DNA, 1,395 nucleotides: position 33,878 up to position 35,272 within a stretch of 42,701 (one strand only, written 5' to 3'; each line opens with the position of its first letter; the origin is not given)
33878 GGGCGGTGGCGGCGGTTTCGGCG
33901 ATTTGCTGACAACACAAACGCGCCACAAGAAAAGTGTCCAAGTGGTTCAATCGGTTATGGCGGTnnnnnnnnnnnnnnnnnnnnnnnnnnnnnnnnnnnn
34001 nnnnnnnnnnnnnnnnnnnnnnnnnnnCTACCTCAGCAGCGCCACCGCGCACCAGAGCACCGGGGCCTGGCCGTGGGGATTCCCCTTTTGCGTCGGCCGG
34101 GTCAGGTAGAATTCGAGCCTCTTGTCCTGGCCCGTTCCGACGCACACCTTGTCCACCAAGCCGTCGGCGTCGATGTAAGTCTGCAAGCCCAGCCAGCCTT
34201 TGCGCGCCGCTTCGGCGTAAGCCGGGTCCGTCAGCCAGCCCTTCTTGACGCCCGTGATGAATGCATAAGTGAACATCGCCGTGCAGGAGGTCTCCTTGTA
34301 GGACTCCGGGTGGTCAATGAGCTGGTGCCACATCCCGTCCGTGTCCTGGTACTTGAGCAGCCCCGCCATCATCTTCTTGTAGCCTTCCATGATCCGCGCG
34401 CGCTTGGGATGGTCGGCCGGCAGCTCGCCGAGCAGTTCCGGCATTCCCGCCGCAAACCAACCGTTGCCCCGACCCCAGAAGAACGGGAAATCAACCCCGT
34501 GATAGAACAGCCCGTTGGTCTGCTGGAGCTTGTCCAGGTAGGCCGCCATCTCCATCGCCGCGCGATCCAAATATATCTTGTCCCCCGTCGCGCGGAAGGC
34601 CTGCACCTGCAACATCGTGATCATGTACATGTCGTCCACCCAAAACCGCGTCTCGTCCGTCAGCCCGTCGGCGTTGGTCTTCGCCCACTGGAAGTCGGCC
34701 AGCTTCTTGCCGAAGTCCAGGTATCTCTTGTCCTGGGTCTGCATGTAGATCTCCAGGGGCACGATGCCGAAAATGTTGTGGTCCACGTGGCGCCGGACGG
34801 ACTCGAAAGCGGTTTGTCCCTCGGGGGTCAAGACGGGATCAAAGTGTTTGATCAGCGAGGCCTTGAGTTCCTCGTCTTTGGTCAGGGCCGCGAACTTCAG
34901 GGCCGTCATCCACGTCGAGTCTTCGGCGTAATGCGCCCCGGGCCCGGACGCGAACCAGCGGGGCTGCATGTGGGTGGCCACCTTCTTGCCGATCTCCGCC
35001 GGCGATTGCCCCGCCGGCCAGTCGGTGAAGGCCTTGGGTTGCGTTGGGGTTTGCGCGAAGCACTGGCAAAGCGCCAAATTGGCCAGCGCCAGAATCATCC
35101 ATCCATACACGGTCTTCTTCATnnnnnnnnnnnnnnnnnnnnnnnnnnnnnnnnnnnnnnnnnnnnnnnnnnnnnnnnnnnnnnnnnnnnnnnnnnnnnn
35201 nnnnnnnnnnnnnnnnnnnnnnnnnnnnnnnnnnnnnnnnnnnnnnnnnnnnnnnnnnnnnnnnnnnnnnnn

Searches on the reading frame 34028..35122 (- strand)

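Call 65: search_protein_families(library=pfam, proteins=[window:34028-35122:-], max_evalue=0.01)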
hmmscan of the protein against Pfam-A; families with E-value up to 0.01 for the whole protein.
window:34028-35122:- (364 aa): 3 families
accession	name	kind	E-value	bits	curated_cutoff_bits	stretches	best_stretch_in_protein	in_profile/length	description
PF07470.19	Glyco_hydro_88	-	6.2e-64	216.6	26.6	1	64-363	28-349/352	Glycosyl Hydrolase Family 88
PF07944.18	Beta-AFase-like_GH127_cat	-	0.00074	19.1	24.9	1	124-189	136-201/376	Beta-L-arabinofuranosidase, GH127 catalytic domain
PF06662.19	C5-epim_C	-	0.00076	19.5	23.3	0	125-160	41-76/188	D-glucuronyl C5-epimerase C-terminus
